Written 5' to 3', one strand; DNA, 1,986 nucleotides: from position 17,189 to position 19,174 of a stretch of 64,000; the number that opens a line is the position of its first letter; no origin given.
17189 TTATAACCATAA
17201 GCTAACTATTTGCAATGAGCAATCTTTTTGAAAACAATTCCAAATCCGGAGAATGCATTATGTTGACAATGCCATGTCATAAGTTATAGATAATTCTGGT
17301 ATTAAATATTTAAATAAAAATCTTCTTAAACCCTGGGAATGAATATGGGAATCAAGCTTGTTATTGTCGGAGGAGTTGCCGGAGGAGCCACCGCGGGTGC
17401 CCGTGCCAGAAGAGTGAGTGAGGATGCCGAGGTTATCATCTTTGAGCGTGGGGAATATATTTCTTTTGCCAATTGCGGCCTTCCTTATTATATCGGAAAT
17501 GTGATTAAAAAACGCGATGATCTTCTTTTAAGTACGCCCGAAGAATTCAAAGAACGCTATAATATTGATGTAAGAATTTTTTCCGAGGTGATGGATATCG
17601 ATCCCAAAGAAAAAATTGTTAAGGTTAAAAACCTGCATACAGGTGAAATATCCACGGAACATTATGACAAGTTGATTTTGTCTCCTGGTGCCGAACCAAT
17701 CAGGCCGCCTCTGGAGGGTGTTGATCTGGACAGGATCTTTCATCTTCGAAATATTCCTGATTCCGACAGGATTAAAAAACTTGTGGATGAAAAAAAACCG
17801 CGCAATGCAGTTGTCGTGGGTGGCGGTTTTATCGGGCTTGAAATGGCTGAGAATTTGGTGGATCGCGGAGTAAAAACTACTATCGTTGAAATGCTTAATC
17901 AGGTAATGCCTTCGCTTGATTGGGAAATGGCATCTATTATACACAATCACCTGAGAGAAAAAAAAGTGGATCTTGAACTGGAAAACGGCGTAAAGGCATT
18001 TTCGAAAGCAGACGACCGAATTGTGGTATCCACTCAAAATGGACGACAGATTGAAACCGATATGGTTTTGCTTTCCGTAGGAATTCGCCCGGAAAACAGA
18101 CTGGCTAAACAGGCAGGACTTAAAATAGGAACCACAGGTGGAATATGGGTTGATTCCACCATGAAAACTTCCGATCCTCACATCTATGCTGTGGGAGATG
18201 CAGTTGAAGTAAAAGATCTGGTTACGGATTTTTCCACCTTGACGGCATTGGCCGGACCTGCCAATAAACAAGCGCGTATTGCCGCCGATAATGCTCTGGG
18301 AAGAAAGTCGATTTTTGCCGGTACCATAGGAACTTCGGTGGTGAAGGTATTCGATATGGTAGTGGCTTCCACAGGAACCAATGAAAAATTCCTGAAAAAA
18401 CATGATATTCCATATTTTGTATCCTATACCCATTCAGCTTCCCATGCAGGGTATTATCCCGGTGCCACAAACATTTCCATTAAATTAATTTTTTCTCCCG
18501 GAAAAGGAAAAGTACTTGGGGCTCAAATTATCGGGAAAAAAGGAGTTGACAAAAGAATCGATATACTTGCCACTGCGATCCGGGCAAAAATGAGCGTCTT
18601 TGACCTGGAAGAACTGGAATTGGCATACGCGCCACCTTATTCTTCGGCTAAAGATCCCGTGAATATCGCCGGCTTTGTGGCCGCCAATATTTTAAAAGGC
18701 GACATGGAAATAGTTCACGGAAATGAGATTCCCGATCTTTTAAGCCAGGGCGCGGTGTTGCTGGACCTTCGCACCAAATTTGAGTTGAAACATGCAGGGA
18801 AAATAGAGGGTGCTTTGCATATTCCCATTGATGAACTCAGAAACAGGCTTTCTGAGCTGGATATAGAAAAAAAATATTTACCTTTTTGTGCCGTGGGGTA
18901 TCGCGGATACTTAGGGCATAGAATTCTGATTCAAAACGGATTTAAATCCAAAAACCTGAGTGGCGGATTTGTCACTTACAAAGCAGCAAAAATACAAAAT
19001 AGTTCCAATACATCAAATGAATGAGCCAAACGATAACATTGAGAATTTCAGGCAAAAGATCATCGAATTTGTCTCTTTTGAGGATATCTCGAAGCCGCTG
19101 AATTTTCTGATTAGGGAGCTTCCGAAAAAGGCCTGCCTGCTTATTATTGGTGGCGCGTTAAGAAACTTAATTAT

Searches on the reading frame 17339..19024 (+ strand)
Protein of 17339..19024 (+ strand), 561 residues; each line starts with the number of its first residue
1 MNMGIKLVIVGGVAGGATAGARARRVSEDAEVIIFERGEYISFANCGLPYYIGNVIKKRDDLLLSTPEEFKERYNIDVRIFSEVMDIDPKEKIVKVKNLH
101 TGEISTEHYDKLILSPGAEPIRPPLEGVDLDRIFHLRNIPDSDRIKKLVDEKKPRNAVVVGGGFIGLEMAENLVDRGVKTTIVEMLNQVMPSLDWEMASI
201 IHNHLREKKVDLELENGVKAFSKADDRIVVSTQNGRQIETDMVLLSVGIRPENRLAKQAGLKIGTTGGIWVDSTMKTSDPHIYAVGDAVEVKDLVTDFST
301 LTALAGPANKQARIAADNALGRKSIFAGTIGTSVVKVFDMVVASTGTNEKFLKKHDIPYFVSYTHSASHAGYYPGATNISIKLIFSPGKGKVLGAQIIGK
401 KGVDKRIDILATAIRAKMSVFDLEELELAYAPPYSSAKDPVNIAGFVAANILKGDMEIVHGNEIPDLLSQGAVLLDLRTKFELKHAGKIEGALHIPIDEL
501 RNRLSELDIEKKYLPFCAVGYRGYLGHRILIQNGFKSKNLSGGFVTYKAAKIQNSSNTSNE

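Call 65: search_protein_families(library=pfam, proteins=[window:17339-19024:+], max_evalue=0.001)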
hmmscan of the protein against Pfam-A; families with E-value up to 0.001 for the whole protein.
window:17339-19024:+ (561 aa): 8 families
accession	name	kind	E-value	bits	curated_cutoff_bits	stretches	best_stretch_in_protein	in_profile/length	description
PF07992.20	Pyr_redox_2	-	2.1e-62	211.6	26.1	1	6-289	2-277/291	Pyridine nucleotide-disulphide oxidoreductase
PF00070.33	Pyr_redox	-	3e-18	66.6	22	1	157-230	2-75/82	Pyridine nucleotide-disulphide oxidoreductase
PF02852.28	Pyr_redox_dim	-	3.2e-14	53.5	25.3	1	334-437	3-105/110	Pyridine nucleotide-disulphide oxidoreductase, dimerisation domain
PF13738.12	Pyr_redox_3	-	4.1e-11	43.1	30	1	68-286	88-305/305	Pyridine nucleotide-disulphide oxidoreductase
PF00581.25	Rhodanese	-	2.2e-08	34.9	22.2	1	466-549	7-101/102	Rhodanese-like domain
PF13450.12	NAD_binding_8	-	1.3e-06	29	21.9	0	159-188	1-30/68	NAD(P)-binding Rossmann-like domain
PF01266.30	DAO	-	0.00071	19.6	27.9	0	157-206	2-52/353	FAD dependent oxidoreductase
PF13434.12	Lys_Orn_oxgnase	-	0.00085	19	21.3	0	82-183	116-217/339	L-lysine 6-monooxygenase/L-ornithine 5-monooxygenase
